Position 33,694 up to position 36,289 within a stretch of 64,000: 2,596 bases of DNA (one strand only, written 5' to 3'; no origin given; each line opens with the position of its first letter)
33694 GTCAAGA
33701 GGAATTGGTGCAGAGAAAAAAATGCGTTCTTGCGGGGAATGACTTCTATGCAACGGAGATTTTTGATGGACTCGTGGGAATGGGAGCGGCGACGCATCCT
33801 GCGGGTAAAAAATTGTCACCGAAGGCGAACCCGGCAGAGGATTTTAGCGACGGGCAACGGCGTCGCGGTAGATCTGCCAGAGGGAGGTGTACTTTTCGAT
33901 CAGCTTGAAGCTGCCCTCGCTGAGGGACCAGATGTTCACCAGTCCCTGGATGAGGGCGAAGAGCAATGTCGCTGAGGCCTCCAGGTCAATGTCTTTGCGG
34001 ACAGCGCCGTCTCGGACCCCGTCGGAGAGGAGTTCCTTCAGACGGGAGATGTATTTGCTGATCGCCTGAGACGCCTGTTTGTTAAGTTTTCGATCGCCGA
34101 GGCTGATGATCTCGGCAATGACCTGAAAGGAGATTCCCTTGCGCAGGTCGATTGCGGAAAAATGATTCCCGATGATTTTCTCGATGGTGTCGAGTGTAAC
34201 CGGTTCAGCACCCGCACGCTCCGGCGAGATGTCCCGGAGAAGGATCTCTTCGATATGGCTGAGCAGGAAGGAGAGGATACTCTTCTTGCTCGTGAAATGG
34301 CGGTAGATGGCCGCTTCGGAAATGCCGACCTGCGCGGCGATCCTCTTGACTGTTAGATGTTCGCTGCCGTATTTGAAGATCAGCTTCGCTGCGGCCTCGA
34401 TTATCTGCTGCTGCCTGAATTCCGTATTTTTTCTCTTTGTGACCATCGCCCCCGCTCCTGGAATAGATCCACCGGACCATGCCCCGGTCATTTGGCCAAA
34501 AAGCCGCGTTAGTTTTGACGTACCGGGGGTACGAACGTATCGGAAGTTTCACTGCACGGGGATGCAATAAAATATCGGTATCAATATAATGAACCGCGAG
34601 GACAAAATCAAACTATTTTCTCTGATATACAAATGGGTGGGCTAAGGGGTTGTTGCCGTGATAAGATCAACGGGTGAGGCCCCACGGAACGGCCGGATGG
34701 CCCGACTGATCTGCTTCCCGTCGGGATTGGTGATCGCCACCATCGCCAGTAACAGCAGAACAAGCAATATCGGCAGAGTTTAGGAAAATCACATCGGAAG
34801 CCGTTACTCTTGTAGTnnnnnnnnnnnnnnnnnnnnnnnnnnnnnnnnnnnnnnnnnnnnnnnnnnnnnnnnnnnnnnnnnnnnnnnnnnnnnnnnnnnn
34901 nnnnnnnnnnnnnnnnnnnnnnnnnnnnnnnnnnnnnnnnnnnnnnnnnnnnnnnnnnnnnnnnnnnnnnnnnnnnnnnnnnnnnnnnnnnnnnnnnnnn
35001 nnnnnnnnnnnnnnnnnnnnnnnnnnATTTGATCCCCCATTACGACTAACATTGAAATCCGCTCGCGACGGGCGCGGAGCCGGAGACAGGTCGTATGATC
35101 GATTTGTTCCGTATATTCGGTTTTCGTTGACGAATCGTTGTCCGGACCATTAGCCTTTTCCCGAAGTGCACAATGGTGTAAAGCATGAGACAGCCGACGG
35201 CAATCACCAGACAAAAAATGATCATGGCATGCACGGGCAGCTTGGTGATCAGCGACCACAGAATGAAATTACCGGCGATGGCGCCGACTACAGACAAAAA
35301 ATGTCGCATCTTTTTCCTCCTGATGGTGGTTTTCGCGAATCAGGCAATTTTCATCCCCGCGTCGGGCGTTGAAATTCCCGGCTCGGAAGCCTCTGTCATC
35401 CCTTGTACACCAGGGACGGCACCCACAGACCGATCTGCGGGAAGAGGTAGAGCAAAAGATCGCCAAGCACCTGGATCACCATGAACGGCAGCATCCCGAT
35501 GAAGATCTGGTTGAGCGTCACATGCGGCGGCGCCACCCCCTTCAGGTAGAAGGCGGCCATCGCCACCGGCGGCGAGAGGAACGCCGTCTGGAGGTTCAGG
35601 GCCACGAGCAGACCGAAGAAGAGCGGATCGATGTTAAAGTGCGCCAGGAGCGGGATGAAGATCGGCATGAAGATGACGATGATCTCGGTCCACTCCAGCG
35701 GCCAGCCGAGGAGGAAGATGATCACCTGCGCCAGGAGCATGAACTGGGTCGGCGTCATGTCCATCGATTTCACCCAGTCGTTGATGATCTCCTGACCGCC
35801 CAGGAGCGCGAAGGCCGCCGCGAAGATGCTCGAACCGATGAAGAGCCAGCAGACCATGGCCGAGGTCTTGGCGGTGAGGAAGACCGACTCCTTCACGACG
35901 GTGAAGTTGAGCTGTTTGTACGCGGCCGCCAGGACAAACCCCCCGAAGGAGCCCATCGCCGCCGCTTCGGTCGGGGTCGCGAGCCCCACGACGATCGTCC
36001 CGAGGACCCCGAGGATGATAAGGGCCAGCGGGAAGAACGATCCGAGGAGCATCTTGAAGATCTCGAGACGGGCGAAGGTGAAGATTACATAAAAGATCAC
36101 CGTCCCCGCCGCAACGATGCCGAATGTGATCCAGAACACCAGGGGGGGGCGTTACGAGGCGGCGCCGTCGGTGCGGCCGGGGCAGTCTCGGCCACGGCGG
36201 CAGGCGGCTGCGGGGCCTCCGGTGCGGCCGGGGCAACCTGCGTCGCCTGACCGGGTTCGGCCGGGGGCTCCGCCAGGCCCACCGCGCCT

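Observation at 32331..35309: PII-like / 53-aa / TetR cassette bracketed by duplicated 69-aa membrane-protein genes with paralogous promoters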

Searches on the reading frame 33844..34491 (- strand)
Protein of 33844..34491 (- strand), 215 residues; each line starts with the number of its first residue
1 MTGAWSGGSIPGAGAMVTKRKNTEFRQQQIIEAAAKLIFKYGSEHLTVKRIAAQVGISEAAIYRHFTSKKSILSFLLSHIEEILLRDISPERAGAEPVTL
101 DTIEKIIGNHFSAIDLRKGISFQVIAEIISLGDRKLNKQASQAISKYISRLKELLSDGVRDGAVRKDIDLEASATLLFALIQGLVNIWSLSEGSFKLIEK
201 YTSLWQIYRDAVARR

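Call 4: search_protein_families(library=pfam, max_evalue=1, proteins=[window:33844-34491:-])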
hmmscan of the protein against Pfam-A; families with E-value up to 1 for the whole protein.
window:33844-34491:- (215 aa): 27 families (the best 25 are shown)
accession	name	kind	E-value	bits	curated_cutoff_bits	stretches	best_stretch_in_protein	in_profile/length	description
PF00440.29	TetR_N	-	6.4e-13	48.7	24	1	30-73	1-44/47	Bacterial regulatory proteins, tetR family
PF08359.16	TetR_C_4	-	1e-07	32.6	21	1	100-205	23-127/133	YsiA-like protein, C-terminal region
PF08361.16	TetR_C_2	-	0.00015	22.2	22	1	147-204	54-111/121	MAATS-type transcriptional repressor, C-terminal region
PF08279.18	HTH_11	-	0.00019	21.7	25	1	39-65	10-35/55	HTH domain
PF16925.10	TetR_C_13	-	0.00023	21.9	27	1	135-187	40-92/109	Tetracyclin repressor-like, C-terminal domain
PF13977.11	TetR_C_6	-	0.00028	21.5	27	1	136-193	39-95/115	BetI-type transcriptional repressor, C-terminal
PF17938.6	TetR_C_29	-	0.00042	20.9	26.2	1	138-177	41-80/119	Tetracyclin repressor-like, C-terminal domain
PF21476.4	PF0610-like_N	-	0.004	17.8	33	1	43-65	12-34/50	PF0610-like, N-terminal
PF21597.2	TetR_C_43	-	0.0062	17.2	27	1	136-180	34-78/105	Transcriptional regulator SbtR-like, C-terminal domain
PF13384.12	HTH_23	-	0.0077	16.5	24.6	1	44-64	16-36/50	Homeodomain-like domain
PF17932.6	TetR_C_24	-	0.02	15.6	26.4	1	103-184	8-87/114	Tetracyclin repressor-like, C-terminal domain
PF13412.12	HTH_24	-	0.023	14.7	21.9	0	45-65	17-37/48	Winged helix-turn-helix DNA-binding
PF13022.12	HTH_Tnp_1_2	-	0.042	14.4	27.9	1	20-83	3-63/122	Helix-turn-helix of insertion element transposase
PF13542.12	HTH_Tnp_ISL3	-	0.044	13.7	27.4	1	43-64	25-45/51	Helix-turn-helix domain of transposase family ISL3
PF03224.20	V-ATPase_H_N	-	0.047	13.6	25.7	1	61-163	62-162/314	V-ATPase subunit H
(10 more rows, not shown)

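Call 18: search_protein_families(library=ncbifam, max_evalue=0.1, proteins=[window:33844-34446:-])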
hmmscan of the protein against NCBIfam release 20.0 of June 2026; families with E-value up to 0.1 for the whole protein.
window:33844-34446:- (200 aa): 28 families (the best 25 are shown)
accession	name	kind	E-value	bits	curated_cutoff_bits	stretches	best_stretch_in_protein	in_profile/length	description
NF007015.0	PRK09480.1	equivalog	1.5e-21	76.9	120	1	3-192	3-191/197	nucleoid occlusion factor SlmA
NF053878.1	FATransRegFadRBac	equivalog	6.5e-18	65.2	200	1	12-193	5-184/190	fatty acid metabolism transcriptional regulator FadR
NF041196.1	ScbR_bind_reg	equivalog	8.9e-16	58.6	150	1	12-193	8-185/191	ScbR family autoregulator-binding transcription factor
NF050111.1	TransRegSACE7040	equivalog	5.2e-13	49.3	250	1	11-96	2-86/186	SACE_7040 family transcriptional regulator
TIGR03384.1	betaine_BetI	equivalog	2.8e-11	43.4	201.3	1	5-102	3-99/189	choline-binding transcriptional repressor BetI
NF007949.0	PRK10668.1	equivalog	5.6e-11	42.3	271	1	3-193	5-198/216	multidrug efflux transporter transcriptional repressor AcrR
NF001978.0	PRK00767.1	equivalog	5.9e-11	42.5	118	1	4-102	3-101/197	transcriptional regulator BetI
NF051852.1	efflux_TF_MtrR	exception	8.7e-11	42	280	1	11-186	11-190/205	multidrug efflux system transcriptional repressor MtrR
NF007430.0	PRK09975.1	equivalog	3.7e-10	39.3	274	1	4-186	6-190/220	acrEF/envCD operon transcriptional regulator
NF011572.0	PRK14996.1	equivalog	3.8e-08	33.4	144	1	7-178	5-171/192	TetR family transcriptional regulator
NF010319.1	PRK13756.1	equivalog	4.3e-07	30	265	1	11-65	3-57/199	tetracycline resistance transcriptional repressor TetR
NF053731.1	TransRegFasRMycb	equivalog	8e-07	29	330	1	7-141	8-140/199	HTH-type transcriptional activator FasR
NF037937.1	septum_RefZ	equivalog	6.1e-06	26.3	180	1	13-153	2-138/195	forespore capture DNA-binding protein RefZ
TIGR03613.1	RutR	equivalog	6.1e-05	23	368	1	6-84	4-82/202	pyrimidine utilization regulatory protein R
TIGR03968.1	mycofact_TetR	equivalog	0.00016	21.3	224.9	1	11-58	10-57/190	mycofactocin system transcriptional regulator MftR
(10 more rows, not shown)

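Call 43: search_solved_structures(query=window:33844-34446:-, max_evalue=0.00001)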
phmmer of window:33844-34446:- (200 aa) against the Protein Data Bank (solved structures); distinct sequences matched with E-value up to 0.00001: 31.
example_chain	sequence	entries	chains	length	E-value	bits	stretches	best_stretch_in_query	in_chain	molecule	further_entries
3whb_A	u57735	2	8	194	1e-13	55.5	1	11-191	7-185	Fatty acid metabolism regulator protein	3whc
1vi0_A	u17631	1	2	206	1e-13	55.5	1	7-191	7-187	transcriptional regulator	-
4gct_A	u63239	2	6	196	1e-11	48.9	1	11-191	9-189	Nucleoid occlusion factor SlmA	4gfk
5haw_A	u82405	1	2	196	1.1e-11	48.9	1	11-191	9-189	Nucleoid occlusion factor SlmA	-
8v90_A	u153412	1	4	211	3e-11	47.4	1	4-183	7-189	HTH-type transcriptional regulator TtgR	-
2uxh_A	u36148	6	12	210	3.5e-11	47.2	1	4-183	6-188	HTH-TYPE TRANSCRIPTIONAL REGULATOR TTGR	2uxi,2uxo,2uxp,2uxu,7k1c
2xdn_A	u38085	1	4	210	4.7e-11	46.8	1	4-183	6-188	HTH-TYPE TRANSCRIPTIONAL REGULATOR TTGR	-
5gp9_A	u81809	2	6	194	7.4e-11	46.1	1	11-183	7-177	Transcriptional regulator (TetR/AcrR family)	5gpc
7k1a_A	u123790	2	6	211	9.7e-11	45.8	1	4-183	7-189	HTH-type transcriptional regulator TtgR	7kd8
5gpa_A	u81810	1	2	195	1.2e-10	45.5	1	11-183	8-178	Transcriptional regulator (TetR/AcrR family)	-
5hsz_A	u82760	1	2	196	1.9e-10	44.8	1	10-192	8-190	Nucleoid occlusion factor SlmA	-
3nxc_A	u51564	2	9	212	2.6e-10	44.4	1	7-192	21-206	HTH-type protein slmA | Nucleoid occlusion factor SlmA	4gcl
5hbu_A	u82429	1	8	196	2.8e-10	44.3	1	10-192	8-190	Nucleoid occlusion factor SlmA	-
4gck_A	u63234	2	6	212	4.1e-10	43.7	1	7-192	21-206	Nucleoid occlusion factor SlmA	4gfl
5k58_E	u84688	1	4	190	9.6e-10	42.5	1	11-192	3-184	Nucleoid occlusion factor SlmA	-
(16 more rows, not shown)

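Call 51: find_related_loci(query=window:33844-34446:-, collection=metagenome_contigs, flank=4000)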
Query window:33844-34446:- (200 aa) in metagenome_contigs; peptide patterns used: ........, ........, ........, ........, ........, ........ (x = any residue, [..] = any of these).
600 stretches matched a pattern (row limit reached: there are more); 454 encode a relative of the query (tblastn E <= 1e-3); the best 80 are kept; 80 distinct loci.
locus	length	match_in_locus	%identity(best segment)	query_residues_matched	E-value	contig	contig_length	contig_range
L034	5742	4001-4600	97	1-200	5e-127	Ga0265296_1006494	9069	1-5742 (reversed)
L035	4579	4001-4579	95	1-193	7e-119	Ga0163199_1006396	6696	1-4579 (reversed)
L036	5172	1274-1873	90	1-200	5e-117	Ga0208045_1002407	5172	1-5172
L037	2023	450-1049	88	1-200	2e-121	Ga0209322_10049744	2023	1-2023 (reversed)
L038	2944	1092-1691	87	1-200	6e-118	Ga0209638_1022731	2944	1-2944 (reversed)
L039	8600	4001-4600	86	1-200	5e-111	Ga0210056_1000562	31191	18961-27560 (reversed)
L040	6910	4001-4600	86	1-200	5e-111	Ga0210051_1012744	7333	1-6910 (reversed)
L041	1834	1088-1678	85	4-200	4e-118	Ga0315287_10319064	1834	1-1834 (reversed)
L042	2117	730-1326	83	1-199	2e-114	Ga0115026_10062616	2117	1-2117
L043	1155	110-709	83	1-200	9e-119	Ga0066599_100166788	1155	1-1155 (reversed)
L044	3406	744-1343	83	1-200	6e-111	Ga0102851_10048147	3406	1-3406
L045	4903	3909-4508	84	1-200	8e-109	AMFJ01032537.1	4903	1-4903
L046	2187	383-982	83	1-200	5e-113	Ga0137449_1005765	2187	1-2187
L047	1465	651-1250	83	1-200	3e-116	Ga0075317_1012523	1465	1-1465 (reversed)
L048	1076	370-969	83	1-200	2e-117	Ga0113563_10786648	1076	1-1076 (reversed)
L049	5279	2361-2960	83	1-200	2e-107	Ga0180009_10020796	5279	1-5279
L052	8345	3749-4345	80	1-199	3e-104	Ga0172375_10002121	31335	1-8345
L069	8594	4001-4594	69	1-198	1e-88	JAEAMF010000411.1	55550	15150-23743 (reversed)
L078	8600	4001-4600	60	1-200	7e-74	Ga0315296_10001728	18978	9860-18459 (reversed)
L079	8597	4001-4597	56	1-200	7e-74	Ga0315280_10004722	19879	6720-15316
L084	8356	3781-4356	60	5-197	8e-73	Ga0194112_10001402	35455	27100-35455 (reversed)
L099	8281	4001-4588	56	1-197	2e-69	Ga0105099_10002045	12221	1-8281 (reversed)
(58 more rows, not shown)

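Call 60: search_protein_families(library=pfam, max_evalue=0.00001, proteins=[L039:2330-3640:+, L039:5552-7828:+, L039:7818-8492:+, L052:1358-3442:+, L052:5096-7918:+, L052:185-1225:+, L049:1411-2289:+, L049:3607-5265:-, L049:509-1399:+, L039:15-800:+])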
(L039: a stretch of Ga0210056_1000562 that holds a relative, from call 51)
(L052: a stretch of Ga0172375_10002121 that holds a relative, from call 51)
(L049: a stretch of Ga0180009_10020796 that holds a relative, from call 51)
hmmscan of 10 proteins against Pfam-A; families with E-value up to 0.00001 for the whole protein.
L039:2330-3640:+ (436 aa): 1 family
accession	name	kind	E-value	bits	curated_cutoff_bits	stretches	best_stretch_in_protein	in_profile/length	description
PF00535.33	Glycos_transf_2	-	8.2e-16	58.8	23.3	1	148-276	1-130/168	Glycosyl transferase family 2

L039:5552-7828:+ (758 aa): 3 families
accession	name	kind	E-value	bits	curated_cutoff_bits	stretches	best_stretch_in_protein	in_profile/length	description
PF13520.12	AA_permease_2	-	7e-50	170.6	27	1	15-428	2-409/427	Amino acid permease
PF00324.27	AA_permease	-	4.6e-44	151.3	24.6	1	19-451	2-463/470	Amino acid permease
PF00582.32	Usp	-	1.7e-22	80.9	24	1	472-602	4-140/141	Universal stress protein family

L039:7818-8492:+ (224 aa): 1 family
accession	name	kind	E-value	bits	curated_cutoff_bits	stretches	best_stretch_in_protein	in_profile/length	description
PF05552.17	MS_channel_1st_1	-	5.9e-14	52.1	22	2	103-146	2-45/50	Mechanosensitive ion channel, conserved TM helix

L052:1358-3442:+ (694 aa): 1 family
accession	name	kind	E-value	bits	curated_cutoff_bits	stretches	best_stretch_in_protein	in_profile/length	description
PF06808.19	DctM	-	3.7e-61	207.6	23.8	1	137-596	2-403/413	Tripartite ATP-independent periplasmic transporter, DctM component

L052:5096-7918:+ (940 aa): 0 families

L052:185-1225:+ (346 aa): 3 families
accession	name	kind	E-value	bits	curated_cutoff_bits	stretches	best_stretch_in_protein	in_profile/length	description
PF16868.10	NMT1_3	-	6.2e-72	243.1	27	1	55-342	1-289/289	NMT1-like family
PF09084.16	NMT1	-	2.4e-09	37.9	20.5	1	91-215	30-147/216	NMT1/THI5 like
PF12974.12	Phosphonate-bd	-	5.4e-06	26.4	27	0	71-214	19-161/242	ABC transporter, phosphonate, periplasmic substrate-binding protein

L049:1411-2289:+ (292 aa): 4 families
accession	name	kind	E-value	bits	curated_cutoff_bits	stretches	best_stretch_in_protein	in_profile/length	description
PF03446.21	NAD_binding_2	-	7.3e-55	185.8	21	1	4-163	1-161/161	NAD binding domain of 6-phosphogluconate dehydrogenase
PF14833.11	NAD_binding_11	-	9.1e-34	116.8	30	1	167-285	2-121/122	NAD-binding of NADP-dependent 3-hydroxyisobutyrate dehydrogenase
PF03807.23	F420_oxidored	-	2.1e-08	35.1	21.6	1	4-95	1-91/94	NADP oxidoreductase coenzyme F420-dependent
PF02826.25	2-Hacid_dh_C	-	8.6e-06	25.7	25.1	0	4-116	38-147/178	D-isomer specific 2-hydroxyacid dehydrogenase, NAD binding domain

L049:3607-5265:- (552 aa): 0 families

L049:509-1399:+ (296 aa): 3 families
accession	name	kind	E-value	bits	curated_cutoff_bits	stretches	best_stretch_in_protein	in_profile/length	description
PF03446.21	NAD_binding_2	-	1.6e-54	184.7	21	1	7-166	1-161/161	NAD binding domain of 6-phosphogluconate dehydrogenase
PF14833.11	NAD_binding_11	-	9.2e-36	123.2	30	1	169-289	1-122/122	NAD-binding of NADP-dependent 3-hydroxyisobutyrate dehydrogenase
PF03807.23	F420_oxidored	-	8.7e-08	33.1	21.6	1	8-98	2-91/94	NADP oxidoreductase coenzyme F420-dependent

L039:15-800:+ (261 aa): 1 family
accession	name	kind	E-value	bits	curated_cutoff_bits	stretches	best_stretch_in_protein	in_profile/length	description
PF00999.27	Na_H_Exchanger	-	1.4e-09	37.8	26.2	1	3-228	127-365/375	Sodium/hydrogen exchanger, transmembrane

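Call 61: search_protein_families(library=pfam, max_evalue=0.00001, proteins=[L079:1993-3576:-, L079:4650-5912:+, L084:875-3391:+, L084:4619-5263:+, L084:5801-7426:+, L099:1332-3734:-, L099:5293-6696:+, L078:2528-3877:+, L078:4643-6118:+, L069:2645-3577:+])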
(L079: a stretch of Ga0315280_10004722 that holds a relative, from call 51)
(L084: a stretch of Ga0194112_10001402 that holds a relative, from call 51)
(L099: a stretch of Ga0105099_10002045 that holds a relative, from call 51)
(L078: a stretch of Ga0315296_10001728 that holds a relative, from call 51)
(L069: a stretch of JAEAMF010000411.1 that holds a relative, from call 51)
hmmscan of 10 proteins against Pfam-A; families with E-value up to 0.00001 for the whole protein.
L079:1993-3576:- (527 aa): 2 families
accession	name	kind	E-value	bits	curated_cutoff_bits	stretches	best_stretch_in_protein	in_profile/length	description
PF00501.34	AMP-binding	-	2.1e-76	257.7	29.9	1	36-391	8-384/384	AMP-binding enzyme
PF13193.12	AMP-binding_C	-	1.1e-21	78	24.5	1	441-519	1-76/76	AMP-binding enzyme C-terminal domain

L079:4650-5912:+ (420 aa): 2 families
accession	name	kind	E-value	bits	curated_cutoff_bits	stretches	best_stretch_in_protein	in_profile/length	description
PF05193.26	Peptidase_M16_C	-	6.3e-43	147.2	23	1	167-339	2-179/181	Peptidase M16 inactive domain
PF00675.25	Peptidase_M16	-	6.4e-34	117.4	22.3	1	12-159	1-147/149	Insulinase (Peptidase family M16)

L084:875-3391:+ (838 aa): 9 families
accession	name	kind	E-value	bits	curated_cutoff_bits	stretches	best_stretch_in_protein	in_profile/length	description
PF00989.32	PAS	-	1.4e-53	180.1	22.6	5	432-538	1-113/113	PAS fold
PF08448.16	PAS_4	-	1.9e-53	179.8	23.1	3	177-299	4-110/110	PAS fold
PF13426.13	PAS_9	-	6.2e-50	168.2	27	5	319-419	1-103/103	PAS domain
PF13188.13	PAS_8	-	2.9e-38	128.9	21.8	2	309-357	1-48/65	PAS domain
PF08447.18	PAS_3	-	1.4e-28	99.4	25.6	1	68-145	3-83/89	PAS fold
PF00196.25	GerE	-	1.7e-12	47.2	23.5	1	779-830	2-53/57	Bacterial regulatory proteins, luxR family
PF12860.13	PAS_7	-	1.9e-09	38.1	27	0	317-425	3-115/115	PAS fold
PF24820.1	Diguanyl_cycl_sensor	-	4.9e-08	33.3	28.1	0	439-481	3-45/109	Diguanylate cyclase-like sensor domain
PF08670.17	MEKHLA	-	8.5e-06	26.2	23.7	0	290-366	10-85/143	MEKHLA domain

L084:4619-5263:+ (214 aa): 0 families

L084:5801-7426:+ (541 aa): 1 family
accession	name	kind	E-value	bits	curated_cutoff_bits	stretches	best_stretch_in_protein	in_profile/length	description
PF00474.23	SSF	-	1.7e-35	123.2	22.8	1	44-436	2-402/406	Sodium:solute symporter family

L099:1332-3734:- (800 aa): 3 families
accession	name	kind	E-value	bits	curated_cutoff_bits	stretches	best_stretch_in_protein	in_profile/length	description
PF00924.24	MS_channel_2nd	-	3.8e-17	62.6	20.2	1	586-651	1-68/68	Mechanosensitive ion channel, beta-domain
PF21082.3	MS_channel_3rd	-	3.3e-10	40.7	21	1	658-744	3-88/88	Mechanosensitive ion channel MscS, C-terminal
PF21088.3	MS_channel_1st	-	1.8e-07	31.4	23.1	1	547-585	4-42/42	Mechanosensitive ion channel, transmembrane helices 2/3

L099:5293-6696:+ (467 aa): 0 families

L078:2528-3877:+ (449 aa): 3 families
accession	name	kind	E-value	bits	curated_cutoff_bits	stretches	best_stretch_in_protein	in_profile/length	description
PF00924.24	MS_channel_2nd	-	4.2e-19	68.9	20.2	1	266-327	2-65/68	Mechanosensitive ion channel, beta-domain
PF21082.3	MS_channel_3rd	-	1.9e-10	41.4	21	1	335-423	1-88/88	Mechanosensitive ion channel MscS, C-terminal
PF21088.3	MS_channel_1st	-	1.7e-08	34.7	23.1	1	227-264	5-42/42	Mechanosensitive ion channel, transmembrane helices 2/3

L078:4643-6118:+ (491 aa): 1 family
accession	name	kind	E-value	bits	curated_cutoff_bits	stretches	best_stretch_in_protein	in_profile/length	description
PF00982.27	Glyco_transf_20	-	1.9e-128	429.6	32.5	1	20-484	3-471/473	Glycosyltransferase family 20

L069:2645-3577:+ (310 aa): 3 families
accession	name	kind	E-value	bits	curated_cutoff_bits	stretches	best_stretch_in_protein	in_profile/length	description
PF00561.26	Abhydrolase_1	-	1.8e-34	119.9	25.8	1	61-295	3-245/245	alpha/beta hydrolase fold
PF12697.13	Abhydrolase_6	-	4.1e-21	77.1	26.3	1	61-300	1-216/217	Alpha/beta hydrolase family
PF12146.15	Hydrolase_4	-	4.6e-17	62.5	27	1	61-291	7-235/239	Serine aminopeptidase, S33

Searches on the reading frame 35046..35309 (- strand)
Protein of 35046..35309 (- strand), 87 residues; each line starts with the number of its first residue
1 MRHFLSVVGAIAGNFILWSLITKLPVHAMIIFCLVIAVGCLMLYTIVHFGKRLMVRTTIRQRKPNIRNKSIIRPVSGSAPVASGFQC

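Call 4: search_protein_families(library=pfam, max_evalue=1, proteins=[window:35046-35309:-])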
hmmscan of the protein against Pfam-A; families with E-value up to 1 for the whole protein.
window:35046-35309:- (87 aa): 2 families
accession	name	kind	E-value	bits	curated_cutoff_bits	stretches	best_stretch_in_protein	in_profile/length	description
PF11449.14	ArsP_2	-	0.027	14.1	32.5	1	18-65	98-145/359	Putative, 10TM heavy-metal exporter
PF07406.16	NICE-3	-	0.42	11.1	22.7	1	33-63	9-39/181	NICE-3 protein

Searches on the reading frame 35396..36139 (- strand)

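Call 4: search_protein_families(library=pfam, max_evalue=1, proteins=[window:35396-36139:-])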
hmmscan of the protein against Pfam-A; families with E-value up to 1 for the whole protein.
window:35396-36139:- (247 aa): 1 family
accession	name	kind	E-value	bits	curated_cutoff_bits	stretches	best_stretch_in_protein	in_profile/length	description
PF06808.19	DctM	-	4.4e-36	125.1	23.8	1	37-236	215-413/413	Tripartite ATP-independent periplasmic transporter, DctM component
